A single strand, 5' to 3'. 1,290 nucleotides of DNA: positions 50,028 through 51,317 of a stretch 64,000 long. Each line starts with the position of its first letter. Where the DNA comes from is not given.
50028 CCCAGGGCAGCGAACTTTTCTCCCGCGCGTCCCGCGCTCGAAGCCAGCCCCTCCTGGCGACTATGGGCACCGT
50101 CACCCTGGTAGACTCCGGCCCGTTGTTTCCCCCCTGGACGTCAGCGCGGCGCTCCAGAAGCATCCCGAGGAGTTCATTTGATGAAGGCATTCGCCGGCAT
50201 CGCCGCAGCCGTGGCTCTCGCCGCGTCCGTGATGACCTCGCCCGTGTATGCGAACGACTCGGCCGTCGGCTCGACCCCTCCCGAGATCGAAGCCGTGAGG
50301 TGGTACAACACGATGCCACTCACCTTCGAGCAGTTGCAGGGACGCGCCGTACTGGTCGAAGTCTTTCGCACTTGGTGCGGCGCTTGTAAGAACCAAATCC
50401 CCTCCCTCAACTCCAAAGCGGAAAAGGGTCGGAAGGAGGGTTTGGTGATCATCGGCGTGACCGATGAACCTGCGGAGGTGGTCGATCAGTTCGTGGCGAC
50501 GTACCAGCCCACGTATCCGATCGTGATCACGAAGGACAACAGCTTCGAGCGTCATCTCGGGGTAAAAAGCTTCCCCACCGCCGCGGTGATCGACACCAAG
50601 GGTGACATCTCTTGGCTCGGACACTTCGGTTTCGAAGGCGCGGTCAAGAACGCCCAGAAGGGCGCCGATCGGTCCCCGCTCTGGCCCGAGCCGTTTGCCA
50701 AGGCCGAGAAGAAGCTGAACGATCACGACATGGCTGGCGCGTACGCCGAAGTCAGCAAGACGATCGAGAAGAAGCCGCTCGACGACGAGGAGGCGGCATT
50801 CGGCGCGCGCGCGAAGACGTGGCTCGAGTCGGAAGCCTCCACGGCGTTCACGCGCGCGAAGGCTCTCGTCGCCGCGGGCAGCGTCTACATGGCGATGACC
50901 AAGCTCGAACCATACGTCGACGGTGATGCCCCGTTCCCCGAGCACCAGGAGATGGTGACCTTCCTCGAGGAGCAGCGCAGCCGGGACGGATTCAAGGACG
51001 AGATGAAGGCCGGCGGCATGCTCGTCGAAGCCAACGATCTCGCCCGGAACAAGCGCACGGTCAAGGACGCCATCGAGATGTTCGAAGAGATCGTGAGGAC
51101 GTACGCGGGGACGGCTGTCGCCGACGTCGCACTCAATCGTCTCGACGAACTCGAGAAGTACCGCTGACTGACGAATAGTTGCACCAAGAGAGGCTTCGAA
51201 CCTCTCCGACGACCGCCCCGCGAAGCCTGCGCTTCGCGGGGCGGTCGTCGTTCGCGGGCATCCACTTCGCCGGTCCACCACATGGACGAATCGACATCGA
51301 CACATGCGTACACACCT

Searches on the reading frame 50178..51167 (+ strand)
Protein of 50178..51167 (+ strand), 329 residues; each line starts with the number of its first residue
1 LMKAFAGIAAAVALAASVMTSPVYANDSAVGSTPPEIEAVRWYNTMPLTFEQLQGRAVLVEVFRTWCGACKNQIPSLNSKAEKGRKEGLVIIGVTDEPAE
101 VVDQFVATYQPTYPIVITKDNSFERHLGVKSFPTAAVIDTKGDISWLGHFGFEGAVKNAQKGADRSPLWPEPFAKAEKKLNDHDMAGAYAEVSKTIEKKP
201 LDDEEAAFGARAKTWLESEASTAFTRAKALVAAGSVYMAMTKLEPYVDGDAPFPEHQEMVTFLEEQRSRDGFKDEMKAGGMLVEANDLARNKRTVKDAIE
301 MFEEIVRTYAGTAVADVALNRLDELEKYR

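Call 19: search_protein_families(library=pfam, proteins=[window:50178-51167:+])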
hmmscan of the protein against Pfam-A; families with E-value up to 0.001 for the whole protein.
window:50178-51167:+ (329 aa): 4 families
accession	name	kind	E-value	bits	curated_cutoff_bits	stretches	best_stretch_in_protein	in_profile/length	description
PF00578.27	AhpC-TSA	-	2.5e-14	53.7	26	1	46-145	16-122/124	AhpC/TSA family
PF08534.16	Redoxin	-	3.8e-13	49.9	26.6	1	47-148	20-132/148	Redoxin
PF13905.12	Thioredoxin_8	-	2.9e-06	28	27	1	56-144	2-94/94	Thioredoxin-like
PF00085.26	Thioredoxin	-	6e-05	23.4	23.5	1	56-115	19-78/103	Thioredoxin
